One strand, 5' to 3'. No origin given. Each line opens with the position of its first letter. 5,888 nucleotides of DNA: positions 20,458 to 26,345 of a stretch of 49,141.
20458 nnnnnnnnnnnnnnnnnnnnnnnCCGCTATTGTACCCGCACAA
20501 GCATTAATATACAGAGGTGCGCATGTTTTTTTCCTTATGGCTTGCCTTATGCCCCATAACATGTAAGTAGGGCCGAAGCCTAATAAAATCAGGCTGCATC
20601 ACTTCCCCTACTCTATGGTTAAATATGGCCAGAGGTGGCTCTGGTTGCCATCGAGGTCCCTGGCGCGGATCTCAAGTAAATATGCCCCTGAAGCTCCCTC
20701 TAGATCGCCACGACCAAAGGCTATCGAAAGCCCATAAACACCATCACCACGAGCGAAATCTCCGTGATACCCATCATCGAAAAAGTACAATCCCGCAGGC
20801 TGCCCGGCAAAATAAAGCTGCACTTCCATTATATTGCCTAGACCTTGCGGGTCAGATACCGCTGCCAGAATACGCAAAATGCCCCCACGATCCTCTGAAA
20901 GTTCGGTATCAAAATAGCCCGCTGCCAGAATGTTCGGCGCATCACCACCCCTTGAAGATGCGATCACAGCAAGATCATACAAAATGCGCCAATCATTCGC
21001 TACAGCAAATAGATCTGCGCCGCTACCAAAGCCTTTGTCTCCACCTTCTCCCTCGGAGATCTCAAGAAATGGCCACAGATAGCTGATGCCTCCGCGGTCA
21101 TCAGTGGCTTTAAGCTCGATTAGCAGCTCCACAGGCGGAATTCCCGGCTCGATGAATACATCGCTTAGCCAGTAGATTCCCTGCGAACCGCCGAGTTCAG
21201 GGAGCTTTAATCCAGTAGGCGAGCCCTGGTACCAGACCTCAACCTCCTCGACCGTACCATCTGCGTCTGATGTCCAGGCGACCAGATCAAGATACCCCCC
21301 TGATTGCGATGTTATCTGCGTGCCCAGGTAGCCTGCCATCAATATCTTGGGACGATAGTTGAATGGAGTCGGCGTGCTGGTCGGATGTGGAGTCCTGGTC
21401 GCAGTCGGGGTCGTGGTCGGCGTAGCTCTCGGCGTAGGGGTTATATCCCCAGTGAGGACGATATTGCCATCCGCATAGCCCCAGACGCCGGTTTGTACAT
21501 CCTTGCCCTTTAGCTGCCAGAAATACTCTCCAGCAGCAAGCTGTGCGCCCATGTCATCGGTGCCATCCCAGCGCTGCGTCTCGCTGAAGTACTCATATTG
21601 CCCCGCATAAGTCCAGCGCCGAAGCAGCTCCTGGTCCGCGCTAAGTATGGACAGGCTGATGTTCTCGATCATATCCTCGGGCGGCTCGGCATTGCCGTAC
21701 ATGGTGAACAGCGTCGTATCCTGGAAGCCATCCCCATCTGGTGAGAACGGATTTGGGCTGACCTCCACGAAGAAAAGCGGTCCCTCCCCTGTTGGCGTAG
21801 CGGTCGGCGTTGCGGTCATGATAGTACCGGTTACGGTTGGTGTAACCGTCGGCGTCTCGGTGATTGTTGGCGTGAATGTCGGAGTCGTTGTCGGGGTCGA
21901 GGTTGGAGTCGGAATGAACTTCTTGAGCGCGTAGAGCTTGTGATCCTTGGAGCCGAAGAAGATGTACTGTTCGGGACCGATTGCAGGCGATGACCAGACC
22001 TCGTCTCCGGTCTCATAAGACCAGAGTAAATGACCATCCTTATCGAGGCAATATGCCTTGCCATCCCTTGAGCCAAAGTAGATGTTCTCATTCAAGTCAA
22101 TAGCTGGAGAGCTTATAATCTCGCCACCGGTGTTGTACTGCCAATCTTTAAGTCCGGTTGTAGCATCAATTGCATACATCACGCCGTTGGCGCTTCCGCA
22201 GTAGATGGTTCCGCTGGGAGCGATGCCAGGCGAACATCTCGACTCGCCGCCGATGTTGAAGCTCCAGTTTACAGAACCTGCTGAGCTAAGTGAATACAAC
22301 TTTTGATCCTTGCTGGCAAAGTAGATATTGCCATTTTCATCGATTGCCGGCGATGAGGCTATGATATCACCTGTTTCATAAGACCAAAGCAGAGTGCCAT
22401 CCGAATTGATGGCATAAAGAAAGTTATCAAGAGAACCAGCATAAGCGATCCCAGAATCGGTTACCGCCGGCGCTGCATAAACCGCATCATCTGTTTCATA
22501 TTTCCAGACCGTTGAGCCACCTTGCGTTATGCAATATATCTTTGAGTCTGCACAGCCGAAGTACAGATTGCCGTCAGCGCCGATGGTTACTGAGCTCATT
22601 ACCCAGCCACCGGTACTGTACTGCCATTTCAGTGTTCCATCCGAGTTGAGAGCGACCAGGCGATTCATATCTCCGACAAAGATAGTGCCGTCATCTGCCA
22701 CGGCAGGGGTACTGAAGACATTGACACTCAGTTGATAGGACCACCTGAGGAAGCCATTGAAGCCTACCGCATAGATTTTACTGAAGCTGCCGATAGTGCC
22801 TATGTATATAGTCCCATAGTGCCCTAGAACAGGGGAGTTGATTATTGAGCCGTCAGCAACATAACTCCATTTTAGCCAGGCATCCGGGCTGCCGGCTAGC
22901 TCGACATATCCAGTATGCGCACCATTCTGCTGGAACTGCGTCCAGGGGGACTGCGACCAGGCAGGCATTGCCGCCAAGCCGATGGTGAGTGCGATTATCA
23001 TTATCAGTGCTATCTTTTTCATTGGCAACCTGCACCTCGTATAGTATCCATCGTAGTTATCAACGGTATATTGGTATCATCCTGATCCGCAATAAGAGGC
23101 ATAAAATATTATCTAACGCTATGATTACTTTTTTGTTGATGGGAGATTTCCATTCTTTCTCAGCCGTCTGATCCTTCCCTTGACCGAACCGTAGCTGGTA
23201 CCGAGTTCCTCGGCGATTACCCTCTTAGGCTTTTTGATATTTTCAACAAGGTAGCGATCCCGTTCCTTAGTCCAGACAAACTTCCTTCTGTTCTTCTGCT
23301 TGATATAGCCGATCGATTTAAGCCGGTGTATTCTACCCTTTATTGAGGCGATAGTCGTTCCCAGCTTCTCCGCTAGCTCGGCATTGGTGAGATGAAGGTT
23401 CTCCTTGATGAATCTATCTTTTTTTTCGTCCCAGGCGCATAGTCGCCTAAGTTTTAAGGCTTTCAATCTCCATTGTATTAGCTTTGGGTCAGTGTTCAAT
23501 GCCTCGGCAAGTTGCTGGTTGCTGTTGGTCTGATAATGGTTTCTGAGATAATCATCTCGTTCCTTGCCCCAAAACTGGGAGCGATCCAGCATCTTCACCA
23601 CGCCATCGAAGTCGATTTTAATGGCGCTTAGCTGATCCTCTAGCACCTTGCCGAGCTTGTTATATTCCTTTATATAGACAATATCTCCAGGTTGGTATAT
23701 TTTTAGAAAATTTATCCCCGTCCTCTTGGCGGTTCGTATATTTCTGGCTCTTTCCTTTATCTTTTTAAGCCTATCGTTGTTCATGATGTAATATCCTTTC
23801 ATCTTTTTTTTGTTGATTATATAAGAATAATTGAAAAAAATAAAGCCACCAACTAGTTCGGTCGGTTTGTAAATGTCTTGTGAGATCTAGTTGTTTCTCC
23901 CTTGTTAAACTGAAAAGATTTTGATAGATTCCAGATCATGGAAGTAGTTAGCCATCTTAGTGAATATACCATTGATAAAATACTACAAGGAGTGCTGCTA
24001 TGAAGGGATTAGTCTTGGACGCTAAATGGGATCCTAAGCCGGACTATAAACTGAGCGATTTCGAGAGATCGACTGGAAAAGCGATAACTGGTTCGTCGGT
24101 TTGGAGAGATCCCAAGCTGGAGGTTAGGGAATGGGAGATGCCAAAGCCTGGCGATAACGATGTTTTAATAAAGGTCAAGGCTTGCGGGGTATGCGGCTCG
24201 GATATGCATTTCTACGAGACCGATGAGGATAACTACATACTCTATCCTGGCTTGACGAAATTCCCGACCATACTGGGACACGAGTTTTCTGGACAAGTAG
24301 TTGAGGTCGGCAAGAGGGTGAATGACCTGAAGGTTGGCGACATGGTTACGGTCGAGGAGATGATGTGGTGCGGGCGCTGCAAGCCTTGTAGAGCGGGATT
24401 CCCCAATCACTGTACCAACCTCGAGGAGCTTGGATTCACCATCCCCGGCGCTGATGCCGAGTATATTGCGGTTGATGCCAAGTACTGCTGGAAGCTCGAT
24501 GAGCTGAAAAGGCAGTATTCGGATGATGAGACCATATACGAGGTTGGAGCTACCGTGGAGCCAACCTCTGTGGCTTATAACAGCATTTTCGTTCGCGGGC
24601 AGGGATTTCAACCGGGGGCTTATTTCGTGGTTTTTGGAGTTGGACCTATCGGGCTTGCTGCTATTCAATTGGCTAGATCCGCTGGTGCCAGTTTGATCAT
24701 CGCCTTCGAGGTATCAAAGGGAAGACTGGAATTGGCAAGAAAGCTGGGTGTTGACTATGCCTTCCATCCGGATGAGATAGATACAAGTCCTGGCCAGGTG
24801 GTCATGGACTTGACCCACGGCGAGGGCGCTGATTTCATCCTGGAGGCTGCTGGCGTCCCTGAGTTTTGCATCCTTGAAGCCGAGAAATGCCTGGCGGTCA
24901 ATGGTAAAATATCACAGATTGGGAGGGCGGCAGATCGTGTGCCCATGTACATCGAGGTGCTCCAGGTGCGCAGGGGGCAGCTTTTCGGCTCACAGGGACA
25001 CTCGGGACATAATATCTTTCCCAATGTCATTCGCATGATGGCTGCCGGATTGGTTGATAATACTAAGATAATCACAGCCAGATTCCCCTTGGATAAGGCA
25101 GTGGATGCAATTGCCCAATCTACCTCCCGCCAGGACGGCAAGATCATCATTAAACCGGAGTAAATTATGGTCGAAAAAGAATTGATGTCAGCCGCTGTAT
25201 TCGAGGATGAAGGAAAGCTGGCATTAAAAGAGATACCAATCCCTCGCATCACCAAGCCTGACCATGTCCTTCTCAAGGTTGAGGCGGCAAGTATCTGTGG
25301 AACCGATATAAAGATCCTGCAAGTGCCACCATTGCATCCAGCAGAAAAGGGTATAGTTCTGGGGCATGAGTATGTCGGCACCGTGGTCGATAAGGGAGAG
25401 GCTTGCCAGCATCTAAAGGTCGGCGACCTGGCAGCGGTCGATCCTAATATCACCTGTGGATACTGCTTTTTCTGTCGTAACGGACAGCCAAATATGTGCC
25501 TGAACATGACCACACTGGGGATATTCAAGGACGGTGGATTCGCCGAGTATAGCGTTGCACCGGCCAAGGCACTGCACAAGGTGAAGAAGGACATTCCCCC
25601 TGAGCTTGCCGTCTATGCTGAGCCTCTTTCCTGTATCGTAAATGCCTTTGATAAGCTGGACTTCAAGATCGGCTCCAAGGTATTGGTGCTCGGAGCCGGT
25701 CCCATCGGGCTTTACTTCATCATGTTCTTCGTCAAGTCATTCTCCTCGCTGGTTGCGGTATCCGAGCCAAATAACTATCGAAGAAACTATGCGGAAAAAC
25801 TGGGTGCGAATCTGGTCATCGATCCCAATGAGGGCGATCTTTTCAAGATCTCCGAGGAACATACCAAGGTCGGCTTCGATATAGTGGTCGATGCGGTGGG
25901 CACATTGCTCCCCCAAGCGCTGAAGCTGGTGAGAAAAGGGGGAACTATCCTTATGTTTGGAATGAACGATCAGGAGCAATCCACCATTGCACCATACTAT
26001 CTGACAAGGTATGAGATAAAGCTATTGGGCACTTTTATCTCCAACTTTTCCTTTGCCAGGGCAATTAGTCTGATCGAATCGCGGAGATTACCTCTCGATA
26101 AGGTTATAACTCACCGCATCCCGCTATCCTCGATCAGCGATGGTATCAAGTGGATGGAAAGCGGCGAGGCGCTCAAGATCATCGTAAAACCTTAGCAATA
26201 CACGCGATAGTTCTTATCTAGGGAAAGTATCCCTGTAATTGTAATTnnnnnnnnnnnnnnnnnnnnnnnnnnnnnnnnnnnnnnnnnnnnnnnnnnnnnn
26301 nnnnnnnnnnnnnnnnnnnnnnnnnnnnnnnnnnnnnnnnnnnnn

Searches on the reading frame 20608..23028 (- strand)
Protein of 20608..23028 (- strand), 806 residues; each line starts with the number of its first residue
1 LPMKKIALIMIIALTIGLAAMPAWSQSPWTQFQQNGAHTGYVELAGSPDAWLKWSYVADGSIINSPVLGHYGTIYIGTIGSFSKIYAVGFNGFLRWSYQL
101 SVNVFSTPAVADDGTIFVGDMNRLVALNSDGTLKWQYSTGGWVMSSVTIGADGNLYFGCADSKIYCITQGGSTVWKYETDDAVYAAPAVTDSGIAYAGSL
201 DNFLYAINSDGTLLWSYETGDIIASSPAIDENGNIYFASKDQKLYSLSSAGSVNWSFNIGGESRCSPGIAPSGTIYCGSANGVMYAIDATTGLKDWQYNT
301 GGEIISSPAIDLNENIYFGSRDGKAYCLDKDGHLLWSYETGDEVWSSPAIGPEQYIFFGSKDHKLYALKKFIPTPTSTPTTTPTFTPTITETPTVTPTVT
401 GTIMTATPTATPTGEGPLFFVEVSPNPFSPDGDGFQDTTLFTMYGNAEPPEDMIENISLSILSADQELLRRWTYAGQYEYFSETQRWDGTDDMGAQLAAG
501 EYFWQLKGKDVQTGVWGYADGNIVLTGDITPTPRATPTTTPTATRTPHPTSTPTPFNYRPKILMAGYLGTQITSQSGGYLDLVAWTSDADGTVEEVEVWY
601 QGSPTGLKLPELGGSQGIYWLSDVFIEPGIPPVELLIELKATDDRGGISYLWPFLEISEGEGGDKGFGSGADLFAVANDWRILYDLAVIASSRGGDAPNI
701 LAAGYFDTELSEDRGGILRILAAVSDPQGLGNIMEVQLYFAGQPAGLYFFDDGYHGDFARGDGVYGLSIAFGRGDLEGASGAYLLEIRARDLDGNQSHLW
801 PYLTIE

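Call 77: search_protein_families(library=pfam, proteins=[window:20608-23028:-], max_evalue=0.1)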
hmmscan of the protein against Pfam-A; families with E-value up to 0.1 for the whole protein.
window:20608-23028:- (806 aa): 7 families
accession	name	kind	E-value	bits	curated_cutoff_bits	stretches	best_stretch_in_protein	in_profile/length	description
PF13570.13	Beta-prop_ACSF4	-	2.8e-61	208.2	133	2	194-402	63-270/329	Beta-alanine-activating enzyme, beta-propeller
PF13360.13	PQQ_2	-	7.5e-36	124.4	27.6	4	205-340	6-146/233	Outer membrane protein assembly factor BamB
PF25292.1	Beta-prop_CGLA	-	3.1e-16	60.2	26.8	2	311-369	42-103/316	Lambda-carrageenase beta-propeller domain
PF01011.28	PQQ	-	0.00041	19.6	26.7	0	270-302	55-87/595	Glucose/ethanol/alcohol dehydrogenase, beta-propeller domain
PF20067.5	SSL_N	-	0.002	18.4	18.9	0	147-165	26-44/46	Strictosidine synthase-like, N-terminal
PF13860.13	FlgD_ig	-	0.0025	18.2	27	1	454-505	22-72/79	FlgD Ig-like domain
PF13585.12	CHU_C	-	0.0036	17.8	27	1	425-510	4-75/86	CHU_C Type IX secretion signal domain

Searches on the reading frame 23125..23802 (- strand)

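Call 77: search_protein_families(library=pfam, proteins=[window:23125-23802:-], max_evalue=0.1)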
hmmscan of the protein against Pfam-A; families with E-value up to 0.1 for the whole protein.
window:23125-23802:- (225 aa): 20 families
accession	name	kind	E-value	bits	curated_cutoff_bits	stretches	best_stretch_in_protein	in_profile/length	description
PF13412.12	HTH_24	-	2.4e-14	53.1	21.9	3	132-168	12-48/48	Winged helix-turn-helix DNA-binding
PF13404.12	HTH_AsnC-type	-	3.1e-09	36.9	27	2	138-162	18-42/42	AsnC-type helix-turn-helix domain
PF08281.18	Sigma70_r4_2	-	1.8e-08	34.4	25.7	2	196-216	32-52/54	Sigma-70, region 4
PF13545.12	HTH_Crp_2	-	2e-08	34.5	27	1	120-173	6-58/70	Crp-like helix-turn-helix domain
PF08279.18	HTH_11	-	9.4e-06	25.9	25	1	133-167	11-46/55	HTH domain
PF22451.2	NirdL-like_HTH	-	1e-05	25.4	27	0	192-218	18-44/47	Siroheme decarboxylase NirDL-like HTH domain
PF01325.25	Fe_dep_repress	-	1.9e-05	25.2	26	0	138-173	23-58/60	Iron dependent repressor, N-terminal DNA binding domain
PF13518.12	HTH_28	-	7.5e-05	23.2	25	1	193-218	15-40/52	Helix-turn-helix domain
PF01047.28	MarR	-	0.00026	21.2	24.6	1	133-168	13-48/59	MarR family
PF08280.17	HTH_Mga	-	0.00095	19.5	23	1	133-163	16-45/59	M protein trans-acting positive regulator (MGA) HTH domain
PF01726.22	LexA_DNA_bind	-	0.0016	18.6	23.7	0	139-172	27-61/65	LexA DNA binding domain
PF25212.1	HVO_A0114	-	0.0084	16.3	27.6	0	132-176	31-77/84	HVO_A0114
PF09339.16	HTH_IclR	-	0.011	16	22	1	135-169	16-50/52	IclR helix-turn-helix domain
PF20297.4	MSSS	-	0.012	15.7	26.8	1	38-56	1-19/42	MutS2 and Smr-associated SH3 domain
PF20084.4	TrbK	-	0.022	15.3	23.9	0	122-136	72-86/102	Conjugative transfer region protein TrbK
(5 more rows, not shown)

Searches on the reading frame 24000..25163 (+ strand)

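Call 17: search_protein_families(library=pfam, proteins=[window:24000-25163:+], max_evalue=0.00001)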
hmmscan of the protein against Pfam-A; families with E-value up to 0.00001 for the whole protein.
window:24000-25163:+ (387 aa): 3 families
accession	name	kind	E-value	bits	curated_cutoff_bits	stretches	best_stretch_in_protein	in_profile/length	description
PF08240.17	ADH_N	-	1.4e-30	106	23.5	1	51-167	1-103/104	Alcohol dehydrogenase GroES-like domain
PF00107.32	ADH_zinc_N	-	1.5e-21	77.1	31.8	1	216-348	1-128/129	Zinc-binding dehydrogenase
PF13602.12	ADH_zinc_N_2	-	4.3e-06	28.1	27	1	260-384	7-134/134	Zinc-binding dehydrogenase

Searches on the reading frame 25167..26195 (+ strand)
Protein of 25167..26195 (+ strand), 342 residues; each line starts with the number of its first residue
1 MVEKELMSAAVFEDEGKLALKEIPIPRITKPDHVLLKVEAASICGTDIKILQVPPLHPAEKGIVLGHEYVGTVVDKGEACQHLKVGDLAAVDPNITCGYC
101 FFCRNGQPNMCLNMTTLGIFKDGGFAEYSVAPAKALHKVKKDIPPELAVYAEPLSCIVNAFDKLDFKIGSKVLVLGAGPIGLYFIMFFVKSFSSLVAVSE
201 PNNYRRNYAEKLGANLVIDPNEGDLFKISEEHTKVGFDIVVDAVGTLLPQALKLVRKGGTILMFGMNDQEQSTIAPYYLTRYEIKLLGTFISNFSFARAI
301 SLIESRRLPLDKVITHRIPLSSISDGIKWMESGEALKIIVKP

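Call 17: search_protein_families(library=pfam, proteins=[window:25167-26195:+], max_evalue=0.00001)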
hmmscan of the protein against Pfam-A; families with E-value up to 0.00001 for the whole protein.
window:25167-26195:+ (342 aa): 3 families
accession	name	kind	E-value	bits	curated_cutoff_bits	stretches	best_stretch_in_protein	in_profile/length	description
PF08240.17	ADH_N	-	2.1e-26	92.6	23.5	1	30-140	1-103/104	Alcohol dehydrogenase GroES-like domain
PF00107.32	ADH_zinc_N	-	1.7e-17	64.1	31.8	1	190-304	11-128/129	Zinc-binding dehydrogenase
PF16912.11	Glu_dehyd_C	-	3.1e-08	33.8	34.9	1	147-331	3-202/211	Glucose dehydrogenase C-terminus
